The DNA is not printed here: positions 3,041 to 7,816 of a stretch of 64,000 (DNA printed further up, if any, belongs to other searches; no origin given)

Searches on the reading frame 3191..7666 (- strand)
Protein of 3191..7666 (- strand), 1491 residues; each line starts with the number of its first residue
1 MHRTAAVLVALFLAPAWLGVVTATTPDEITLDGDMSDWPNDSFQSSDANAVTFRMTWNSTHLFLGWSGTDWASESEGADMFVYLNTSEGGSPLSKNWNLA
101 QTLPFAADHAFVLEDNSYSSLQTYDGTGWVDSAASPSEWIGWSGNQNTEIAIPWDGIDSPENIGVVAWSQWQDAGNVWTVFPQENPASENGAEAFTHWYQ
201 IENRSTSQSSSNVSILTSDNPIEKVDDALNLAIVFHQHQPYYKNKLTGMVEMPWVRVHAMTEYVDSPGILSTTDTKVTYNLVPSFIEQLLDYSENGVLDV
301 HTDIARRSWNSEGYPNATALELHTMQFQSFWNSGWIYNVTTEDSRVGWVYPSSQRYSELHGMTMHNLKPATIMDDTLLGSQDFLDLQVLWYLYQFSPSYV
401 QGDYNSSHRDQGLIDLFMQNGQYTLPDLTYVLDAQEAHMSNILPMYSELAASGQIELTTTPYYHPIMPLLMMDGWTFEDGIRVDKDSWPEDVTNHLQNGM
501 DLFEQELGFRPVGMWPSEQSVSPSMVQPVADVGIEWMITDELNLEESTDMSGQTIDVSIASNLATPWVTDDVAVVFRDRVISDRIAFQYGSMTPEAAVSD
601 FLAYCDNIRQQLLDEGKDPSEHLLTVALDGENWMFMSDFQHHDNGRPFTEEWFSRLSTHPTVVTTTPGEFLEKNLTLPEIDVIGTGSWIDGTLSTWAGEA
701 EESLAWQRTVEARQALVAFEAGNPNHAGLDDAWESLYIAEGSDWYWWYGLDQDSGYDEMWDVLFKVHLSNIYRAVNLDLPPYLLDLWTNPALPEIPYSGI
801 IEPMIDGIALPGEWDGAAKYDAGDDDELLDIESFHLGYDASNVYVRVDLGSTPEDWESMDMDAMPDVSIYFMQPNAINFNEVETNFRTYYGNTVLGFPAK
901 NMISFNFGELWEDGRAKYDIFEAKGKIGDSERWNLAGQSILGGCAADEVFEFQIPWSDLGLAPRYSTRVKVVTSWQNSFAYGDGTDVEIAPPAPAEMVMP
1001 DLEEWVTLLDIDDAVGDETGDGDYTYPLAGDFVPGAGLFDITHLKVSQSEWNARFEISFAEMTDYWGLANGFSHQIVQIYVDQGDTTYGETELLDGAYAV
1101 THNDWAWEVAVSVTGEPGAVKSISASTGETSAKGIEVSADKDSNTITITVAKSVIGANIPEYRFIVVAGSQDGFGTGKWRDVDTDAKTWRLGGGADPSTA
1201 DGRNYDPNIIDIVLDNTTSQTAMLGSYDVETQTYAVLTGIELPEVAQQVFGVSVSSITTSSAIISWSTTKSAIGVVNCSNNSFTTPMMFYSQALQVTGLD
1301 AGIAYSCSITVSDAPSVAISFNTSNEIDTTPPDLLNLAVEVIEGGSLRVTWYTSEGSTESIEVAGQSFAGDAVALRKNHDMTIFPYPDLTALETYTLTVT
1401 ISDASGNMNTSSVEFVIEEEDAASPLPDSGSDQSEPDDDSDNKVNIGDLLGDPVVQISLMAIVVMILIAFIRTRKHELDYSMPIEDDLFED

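Call 20: search_protein_families(library=pfam, proteins=[window:3191-7666:-], max_evalue=0.001)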
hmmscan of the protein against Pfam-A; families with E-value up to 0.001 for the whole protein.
window:3191-7666:- (1491 aa): 4 families
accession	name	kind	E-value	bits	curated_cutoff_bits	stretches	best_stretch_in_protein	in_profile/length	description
PF09985.14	Glucodextran_C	-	1.2e-55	188.9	22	1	1009-1238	2-227/228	C-terminal binding-module, SLH-like, of glucodextranase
PF03065.20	Glyco_hydro_57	-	1.2e-48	166.4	21.2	1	232-673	1-281/291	Glycosyl hydrolase family 57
PF13750.12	Big_3_3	-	0.00045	20.4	27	0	1386-1415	115-144/157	Bacterial Ig-like domain (group 3)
PF00041.27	fn3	-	0.00097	19.7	25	0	1249-1311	3-68/84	Fibronectin type III domain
